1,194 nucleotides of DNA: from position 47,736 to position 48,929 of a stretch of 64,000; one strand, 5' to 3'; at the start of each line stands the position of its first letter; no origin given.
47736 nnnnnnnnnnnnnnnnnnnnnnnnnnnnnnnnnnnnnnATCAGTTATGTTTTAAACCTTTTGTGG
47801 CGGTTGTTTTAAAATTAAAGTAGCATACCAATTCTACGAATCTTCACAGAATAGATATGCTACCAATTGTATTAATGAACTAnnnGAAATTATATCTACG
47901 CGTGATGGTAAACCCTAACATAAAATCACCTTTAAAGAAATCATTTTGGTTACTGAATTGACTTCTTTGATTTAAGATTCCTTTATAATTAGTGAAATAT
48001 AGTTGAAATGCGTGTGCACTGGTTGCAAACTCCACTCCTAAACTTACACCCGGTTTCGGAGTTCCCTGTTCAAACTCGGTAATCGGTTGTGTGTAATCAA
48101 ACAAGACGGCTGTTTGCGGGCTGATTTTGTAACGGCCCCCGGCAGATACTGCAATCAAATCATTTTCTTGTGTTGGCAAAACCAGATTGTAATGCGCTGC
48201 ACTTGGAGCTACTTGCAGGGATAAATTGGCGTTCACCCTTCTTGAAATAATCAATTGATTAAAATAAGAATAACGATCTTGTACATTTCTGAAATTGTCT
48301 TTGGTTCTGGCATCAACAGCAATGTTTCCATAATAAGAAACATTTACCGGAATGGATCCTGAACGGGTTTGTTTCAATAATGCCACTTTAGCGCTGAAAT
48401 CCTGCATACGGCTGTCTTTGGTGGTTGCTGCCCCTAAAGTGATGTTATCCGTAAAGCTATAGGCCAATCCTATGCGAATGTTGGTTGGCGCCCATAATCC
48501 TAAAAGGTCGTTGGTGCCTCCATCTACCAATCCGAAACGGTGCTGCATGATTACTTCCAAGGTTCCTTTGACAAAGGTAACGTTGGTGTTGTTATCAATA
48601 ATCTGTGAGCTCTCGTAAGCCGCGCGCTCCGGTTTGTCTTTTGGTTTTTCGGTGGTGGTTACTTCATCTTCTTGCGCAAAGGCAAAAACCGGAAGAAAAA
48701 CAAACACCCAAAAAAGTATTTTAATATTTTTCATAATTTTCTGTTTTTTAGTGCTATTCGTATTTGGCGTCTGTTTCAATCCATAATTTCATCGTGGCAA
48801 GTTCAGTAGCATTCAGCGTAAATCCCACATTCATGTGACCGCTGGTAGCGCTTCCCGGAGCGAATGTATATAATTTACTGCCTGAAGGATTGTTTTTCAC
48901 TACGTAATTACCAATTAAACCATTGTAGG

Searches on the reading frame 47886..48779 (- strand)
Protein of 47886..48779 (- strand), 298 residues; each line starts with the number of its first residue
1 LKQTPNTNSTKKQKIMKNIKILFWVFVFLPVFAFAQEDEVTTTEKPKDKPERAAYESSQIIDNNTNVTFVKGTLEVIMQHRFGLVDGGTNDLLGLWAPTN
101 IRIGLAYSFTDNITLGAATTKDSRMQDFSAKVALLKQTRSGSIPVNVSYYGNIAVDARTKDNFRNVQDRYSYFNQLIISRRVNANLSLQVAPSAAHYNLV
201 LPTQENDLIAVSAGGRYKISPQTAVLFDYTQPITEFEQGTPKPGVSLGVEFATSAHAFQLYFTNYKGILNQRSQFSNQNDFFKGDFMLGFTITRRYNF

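Call 4: search_protein_families(library=pfam, proteins=[window:47886-48779:-], max_evalue=0.1)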
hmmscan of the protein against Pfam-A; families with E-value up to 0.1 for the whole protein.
window:47886-48779:- (298 aa): 3 families
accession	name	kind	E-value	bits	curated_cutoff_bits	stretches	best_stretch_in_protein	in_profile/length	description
PF19089.6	DUF5777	-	5.2e-78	262.1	23.1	1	56-296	2-247/247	Membrane bound beta barrel domain (DUF5777)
PF13505.12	OMP_b-brl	-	0.018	15.6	28.7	1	92-240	42-161/175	Outer membrane protein beta-barrel domain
PF20914.2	DNA_pol_IIIA_C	-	0.069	13.4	22.5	0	134-152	5-23/52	DNA polymerase III subunit alpha, C-terminal domain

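Call 5: search_protein_families(library=ncbifam, proteins=[window:47886-48779:-], max_evalue=0.01)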
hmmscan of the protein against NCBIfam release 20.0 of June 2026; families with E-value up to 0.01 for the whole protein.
window:47886-48779:- (298 aa): 0 families

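Call 66: predict_structure(alignment_id=A4)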
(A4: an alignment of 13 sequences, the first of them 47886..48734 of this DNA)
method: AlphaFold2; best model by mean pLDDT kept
length: 283 residues; sequences in the alignment: 13
mean_pLDDT: 73.7   pTM: 0.71
mean pLDDT of the five models: 73.7, 73.6, 71.8, 64.3, 63.9
residues with pLDDT >= 90: 45; 70-90: 146; 50-70: 51; < 50: 41
segments of 3 or more residues with pLDDT < 50: 17-38, 74-80, 124-126, 148-152
pLDDT, mean of each block of 10 residues (from residue 1): 68 52 32 41 77 81 80 47 74 90 73 84 59 85 56 73 86 89 58 87 89 87 78 86 88 74 81 87 80
secondary structure, 60 per line:
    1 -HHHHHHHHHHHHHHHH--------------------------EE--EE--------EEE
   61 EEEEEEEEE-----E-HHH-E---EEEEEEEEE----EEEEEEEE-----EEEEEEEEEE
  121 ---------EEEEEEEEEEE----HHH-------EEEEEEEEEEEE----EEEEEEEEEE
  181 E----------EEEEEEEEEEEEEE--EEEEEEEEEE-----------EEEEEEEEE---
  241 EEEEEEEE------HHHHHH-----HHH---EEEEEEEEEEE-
elements in order: H2-17 E58-69 E85-93 E98-105 E111-120 E130-140 E155-166 E171-181 E192-205 E208-217 E229-237 E241-248 H255-260 E272-282

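Call 69: fold_search(model_id=the predicted structure, library=pdb)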
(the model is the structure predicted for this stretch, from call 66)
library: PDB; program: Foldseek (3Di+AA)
matches with E <= 10: 845; with E <= 0.001: 179
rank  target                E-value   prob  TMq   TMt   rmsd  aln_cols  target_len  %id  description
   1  5nxn_A                6.2e-06  1.00  0.39  0.34  12.3       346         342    8  Structure of a L5-deletion mutant of Providencia stuartii Omp-Pst1 (released 2018-02-21)
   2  3kvn_X                6.9e-06  1.00  0.40  0.21   9.7       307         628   12  Crystal structure of the full-length autotransporter EstA from Pseudomonas aeruginosa (released 2010-01-26)
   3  3fyx                  8.9e-06  1.00  0.37  0.33  12.9       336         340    8  The Structure of OmpF porin with a synthetic dibenzo-18-crown-6 as modulator (released 2009-06-30)
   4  4d64_A                9.9e-06  1.00  0.37  0.31  12.7       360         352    9  Structure of porin Omp-Pst1 from P. stuartii; the crystallographic symmetry generates a dimer of trimers. (released 2016-03-09)
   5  3kvn_A                1.0e-05  1.00  0.40  0.21   9.7       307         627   12  Crystal structure of the full-length autotransporter EstA from Pseudomonas aeruginosa (released 2010-01-26)
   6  6ehb_A                1.1e-05  1.00  0.37  0.34  11.2       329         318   12  OmpU, an outer membrane protein, of Vibrio cholerae (released 2018-04-25)
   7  5o68_K                1.3e-05  1.00  0.48  0.49   8.4       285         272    9  Crystal Structure of the Pseudomonas functional amyloid secretion protein FapF - R157A mutant (released 2017-08-23)
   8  1hxt                  1.4e-05  1.00  0.37  0.32  12.9       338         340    9  OMPF PORIN MUTANT NQAAA (released 2001-06-06)
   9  5o68_F                1.6e-05  1.00  0.51  0.57   7.7       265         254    9  Crystal Structure of the Pseudomonas functional amyloid secretion protein FapF - R157A mutant (released 2017-08-23)
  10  9fzd_A                1.6e-05  1.00  0.22  0.31  18.8       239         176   10  Structure of OmpA-long in complex with nanobody Nb39 (released 2024-07-17)
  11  7vtz                  1.8e-05  1.00  0.38  0.27  10.8       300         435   14  Chitoporin from Escherichia coli (released 2022-11-09)
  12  5oyk                  1.9e-05  1.00  0.37  0.34  10.0       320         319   12  Outer-membrane expressed OmpT of Vibrio cholerae (released 2018-04-25)
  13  9j9n_A                1.9e-05  1.00  0.38  0.34  12.6       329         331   10  artificial mononuclear Zn-bound metalloprotein 2 (M2:Zn) (released 2025-07-02)
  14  5o68_D                2.0e-05  1.00  0.51  0.53   7.4       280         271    8  Crystal Structure of the Pseudomonas functional amyloid secretion protein FapF - R157A mutant (released 2017-08-23)
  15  6ehd                  2.1e-05  1.00  0.36  0.33  10.0       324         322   13  OmpT (in-vitro folded), an outer membrane protein of Vibrio cholerae (released 2018-04-25)
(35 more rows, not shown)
